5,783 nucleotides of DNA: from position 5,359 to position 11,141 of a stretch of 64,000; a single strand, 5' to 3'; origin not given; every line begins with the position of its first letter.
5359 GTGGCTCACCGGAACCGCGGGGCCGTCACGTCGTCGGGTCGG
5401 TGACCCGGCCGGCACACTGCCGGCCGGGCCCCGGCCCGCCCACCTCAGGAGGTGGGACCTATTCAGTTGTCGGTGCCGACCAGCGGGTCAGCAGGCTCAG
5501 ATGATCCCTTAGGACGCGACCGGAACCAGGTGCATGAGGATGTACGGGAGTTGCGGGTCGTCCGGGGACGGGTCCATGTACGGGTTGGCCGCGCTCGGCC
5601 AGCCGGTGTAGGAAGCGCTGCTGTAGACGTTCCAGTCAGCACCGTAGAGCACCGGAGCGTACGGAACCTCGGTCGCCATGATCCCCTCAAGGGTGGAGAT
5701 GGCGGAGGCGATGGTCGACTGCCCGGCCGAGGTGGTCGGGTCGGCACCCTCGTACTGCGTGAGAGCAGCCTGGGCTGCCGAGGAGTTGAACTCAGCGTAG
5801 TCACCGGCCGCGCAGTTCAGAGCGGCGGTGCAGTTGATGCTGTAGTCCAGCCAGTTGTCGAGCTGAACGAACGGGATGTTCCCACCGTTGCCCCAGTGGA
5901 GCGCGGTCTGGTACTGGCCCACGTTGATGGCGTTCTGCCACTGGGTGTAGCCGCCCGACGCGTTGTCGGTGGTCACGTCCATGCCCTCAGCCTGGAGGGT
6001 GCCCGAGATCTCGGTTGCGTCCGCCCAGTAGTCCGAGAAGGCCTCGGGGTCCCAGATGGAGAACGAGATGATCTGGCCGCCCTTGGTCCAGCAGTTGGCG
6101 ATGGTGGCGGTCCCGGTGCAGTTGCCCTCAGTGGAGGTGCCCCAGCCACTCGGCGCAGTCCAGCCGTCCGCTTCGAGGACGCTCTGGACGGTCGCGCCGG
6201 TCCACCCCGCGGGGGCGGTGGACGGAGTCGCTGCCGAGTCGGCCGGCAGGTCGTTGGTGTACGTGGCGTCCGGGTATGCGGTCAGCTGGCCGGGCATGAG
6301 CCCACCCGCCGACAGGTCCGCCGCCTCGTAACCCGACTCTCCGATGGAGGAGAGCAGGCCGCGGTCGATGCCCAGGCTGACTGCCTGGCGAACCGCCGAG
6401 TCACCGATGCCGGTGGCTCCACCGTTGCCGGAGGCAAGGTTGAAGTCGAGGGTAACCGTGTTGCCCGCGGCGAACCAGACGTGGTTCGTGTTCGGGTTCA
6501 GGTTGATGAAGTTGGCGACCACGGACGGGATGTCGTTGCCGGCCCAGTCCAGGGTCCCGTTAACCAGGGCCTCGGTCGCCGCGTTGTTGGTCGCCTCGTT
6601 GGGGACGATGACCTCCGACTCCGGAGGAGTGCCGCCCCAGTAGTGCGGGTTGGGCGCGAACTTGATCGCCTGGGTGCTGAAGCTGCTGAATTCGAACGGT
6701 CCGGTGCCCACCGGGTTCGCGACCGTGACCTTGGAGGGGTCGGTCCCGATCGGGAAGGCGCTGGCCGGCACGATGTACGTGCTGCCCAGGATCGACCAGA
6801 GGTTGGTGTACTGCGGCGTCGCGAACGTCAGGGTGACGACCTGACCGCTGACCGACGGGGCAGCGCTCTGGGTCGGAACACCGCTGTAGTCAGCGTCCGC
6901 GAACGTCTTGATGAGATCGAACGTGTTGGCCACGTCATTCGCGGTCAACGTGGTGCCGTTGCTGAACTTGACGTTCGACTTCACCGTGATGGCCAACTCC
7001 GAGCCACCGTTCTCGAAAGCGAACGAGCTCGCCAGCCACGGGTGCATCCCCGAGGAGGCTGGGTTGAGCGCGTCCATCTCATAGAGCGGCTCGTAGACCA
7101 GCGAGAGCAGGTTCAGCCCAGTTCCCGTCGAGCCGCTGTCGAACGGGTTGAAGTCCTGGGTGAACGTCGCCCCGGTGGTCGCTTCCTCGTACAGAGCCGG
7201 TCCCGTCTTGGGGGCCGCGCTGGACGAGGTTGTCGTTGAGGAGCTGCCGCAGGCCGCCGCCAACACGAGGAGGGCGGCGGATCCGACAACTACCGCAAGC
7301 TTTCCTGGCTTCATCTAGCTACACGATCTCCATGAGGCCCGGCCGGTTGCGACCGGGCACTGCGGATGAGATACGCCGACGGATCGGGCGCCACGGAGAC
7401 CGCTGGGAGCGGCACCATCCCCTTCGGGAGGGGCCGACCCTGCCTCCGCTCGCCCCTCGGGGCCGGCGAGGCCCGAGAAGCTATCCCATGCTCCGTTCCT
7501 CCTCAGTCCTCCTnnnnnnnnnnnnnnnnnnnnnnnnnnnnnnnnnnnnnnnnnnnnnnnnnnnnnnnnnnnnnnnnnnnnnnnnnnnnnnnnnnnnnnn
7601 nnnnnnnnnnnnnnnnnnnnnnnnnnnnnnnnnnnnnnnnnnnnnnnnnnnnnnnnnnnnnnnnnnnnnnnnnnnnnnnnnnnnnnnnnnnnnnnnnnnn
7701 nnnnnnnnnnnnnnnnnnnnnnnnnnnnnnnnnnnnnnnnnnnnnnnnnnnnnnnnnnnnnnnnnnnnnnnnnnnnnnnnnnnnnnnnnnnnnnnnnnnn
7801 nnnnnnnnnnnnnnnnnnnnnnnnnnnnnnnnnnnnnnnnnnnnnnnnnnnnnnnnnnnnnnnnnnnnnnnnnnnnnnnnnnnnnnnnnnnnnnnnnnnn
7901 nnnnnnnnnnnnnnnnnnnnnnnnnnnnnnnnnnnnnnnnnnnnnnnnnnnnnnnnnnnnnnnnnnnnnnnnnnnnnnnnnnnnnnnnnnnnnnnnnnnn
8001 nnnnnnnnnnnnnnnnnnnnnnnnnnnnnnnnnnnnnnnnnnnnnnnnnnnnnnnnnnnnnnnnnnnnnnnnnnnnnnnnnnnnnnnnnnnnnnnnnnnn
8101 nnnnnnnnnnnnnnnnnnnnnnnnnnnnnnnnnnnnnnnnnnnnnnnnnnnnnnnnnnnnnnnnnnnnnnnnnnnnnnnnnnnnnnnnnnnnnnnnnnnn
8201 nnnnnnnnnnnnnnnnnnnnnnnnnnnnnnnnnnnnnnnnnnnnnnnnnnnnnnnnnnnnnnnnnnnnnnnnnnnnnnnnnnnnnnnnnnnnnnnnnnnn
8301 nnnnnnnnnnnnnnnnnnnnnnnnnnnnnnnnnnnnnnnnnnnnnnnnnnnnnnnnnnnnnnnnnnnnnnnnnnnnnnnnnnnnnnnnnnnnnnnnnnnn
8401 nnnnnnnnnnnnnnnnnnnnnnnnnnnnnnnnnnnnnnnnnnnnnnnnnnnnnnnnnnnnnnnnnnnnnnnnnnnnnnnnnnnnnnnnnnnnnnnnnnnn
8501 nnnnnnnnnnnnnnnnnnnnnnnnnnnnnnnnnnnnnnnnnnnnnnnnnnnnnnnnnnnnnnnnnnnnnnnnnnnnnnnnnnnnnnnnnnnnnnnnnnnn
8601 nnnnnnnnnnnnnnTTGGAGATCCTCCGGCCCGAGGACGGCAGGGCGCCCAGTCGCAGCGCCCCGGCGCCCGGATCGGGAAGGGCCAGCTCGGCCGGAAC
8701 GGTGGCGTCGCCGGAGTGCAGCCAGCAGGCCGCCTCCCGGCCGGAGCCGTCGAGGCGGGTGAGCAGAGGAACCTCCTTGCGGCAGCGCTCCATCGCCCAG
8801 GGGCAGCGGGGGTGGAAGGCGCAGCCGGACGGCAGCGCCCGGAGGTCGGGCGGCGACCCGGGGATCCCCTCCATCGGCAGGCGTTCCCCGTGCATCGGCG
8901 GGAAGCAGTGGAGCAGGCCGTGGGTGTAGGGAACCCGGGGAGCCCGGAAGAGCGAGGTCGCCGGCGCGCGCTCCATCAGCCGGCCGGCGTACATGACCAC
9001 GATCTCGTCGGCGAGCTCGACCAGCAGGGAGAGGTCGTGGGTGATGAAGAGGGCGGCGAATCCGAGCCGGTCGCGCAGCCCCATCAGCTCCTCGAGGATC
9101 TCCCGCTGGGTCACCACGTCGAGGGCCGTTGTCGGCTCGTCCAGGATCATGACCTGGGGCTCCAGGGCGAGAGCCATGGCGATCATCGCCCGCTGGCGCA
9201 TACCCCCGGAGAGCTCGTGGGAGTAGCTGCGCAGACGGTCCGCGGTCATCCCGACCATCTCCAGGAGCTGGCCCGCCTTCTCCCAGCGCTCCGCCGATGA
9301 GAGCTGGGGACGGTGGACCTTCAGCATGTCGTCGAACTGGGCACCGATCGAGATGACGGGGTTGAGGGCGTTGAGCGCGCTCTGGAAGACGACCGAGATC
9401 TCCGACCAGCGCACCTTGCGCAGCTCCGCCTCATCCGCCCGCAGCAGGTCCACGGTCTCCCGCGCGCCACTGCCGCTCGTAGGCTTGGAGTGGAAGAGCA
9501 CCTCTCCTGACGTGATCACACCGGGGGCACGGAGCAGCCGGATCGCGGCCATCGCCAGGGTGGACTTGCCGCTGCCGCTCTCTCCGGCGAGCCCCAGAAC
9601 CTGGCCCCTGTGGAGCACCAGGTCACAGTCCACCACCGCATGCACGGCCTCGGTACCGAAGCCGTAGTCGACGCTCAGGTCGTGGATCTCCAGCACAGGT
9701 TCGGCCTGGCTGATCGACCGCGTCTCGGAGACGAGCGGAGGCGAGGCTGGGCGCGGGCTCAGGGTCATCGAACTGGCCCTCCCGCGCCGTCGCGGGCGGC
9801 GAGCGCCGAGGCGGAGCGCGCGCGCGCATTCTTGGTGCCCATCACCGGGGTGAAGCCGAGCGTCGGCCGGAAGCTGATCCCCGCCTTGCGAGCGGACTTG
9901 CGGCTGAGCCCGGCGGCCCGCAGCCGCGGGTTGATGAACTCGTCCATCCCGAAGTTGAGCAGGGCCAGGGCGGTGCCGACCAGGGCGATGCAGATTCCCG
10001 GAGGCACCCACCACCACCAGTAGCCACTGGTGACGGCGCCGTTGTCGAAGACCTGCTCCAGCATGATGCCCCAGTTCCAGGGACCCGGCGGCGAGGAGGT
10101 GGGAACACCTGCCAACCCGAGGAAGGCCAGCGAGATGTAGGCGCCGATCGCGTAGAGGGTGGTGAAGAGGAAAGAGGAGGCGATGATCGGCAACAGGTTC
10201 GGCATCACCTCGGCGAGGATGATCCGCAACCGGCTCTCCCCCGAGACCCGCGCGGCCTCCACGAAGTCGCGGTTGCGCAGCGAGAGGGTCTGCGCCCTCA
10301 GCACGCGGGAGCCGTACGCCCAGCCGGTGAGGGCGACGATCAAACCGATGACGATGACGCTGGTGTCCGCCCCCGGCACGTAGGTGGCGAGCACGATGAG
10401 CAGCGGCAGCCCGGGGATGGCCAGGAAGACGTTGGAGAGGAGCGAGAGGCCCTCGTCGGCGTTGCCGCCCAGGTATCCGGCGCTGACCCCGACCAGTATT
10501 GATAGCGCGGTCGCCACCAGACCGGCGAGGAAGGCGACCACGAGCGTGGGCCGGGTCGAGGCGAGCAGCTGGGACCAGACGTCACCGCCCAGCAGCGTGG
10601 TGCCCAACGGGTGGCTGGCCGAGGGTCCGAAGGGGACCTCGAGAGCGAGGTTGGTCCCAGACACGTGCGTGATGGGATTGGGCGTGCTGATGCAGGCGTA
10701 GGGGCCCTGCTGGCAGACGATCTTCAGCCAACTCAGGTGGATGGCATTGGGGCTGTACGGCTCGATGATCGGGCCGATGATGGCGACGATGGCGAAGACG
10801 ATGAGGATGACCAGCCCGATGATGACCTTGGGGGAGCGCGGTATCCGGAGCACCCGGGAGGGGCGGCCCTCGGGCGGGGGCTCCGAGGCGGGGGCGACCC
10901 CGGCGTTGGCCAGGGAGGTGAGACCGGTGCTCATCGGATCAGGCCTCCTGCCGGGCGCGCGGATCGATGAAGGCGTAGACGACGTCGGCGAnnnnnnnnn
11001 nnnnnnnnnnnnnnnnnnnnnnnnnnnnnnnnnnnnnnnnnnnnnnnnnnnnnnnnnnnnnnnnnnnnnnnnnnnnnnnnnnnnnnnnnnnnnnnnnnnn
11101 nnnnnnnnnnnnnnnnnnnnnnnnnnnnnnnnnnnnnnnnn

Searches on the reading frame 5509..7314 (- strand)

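Call 72: search_protein_families(library=pfam, proteins=[window:5509-7314:-], max_evalue=0.0001)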
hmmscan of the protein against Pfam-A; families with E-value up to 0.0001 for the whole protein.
window:5509-7314:- (601 aa): 1 family
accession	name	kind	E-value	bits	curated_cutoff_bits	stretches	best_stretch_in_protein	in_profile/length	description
PF00496.27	SBP_bac_5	-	6.5e-39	134.5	32.4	1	90-479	2-350/368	Bacterial extracellular solute-binding proteins, family 5 Middle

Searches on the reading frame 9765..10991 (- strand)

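Call 72: search_protein_families(library=pfam, proteins=[window:9765-10991:-], max_evalue=0.0001)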
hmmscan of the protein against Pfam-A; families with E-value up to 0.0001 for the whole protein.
window:9765-10991:- (408 aa): 2 families
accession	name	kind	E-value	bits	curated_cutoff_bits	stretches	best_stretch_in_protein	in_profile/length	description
PF00528.27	BPD_transp_1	-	3.8e-20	72.8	26.4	1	165-358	2-183/184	Binding-protein-dependent transport system inner membrane component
PF12911.12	OppC_N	-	3.8e-06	27.1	23.9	1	55-87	15-47/53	N-terminal TM domain of oligopeptide transport permease C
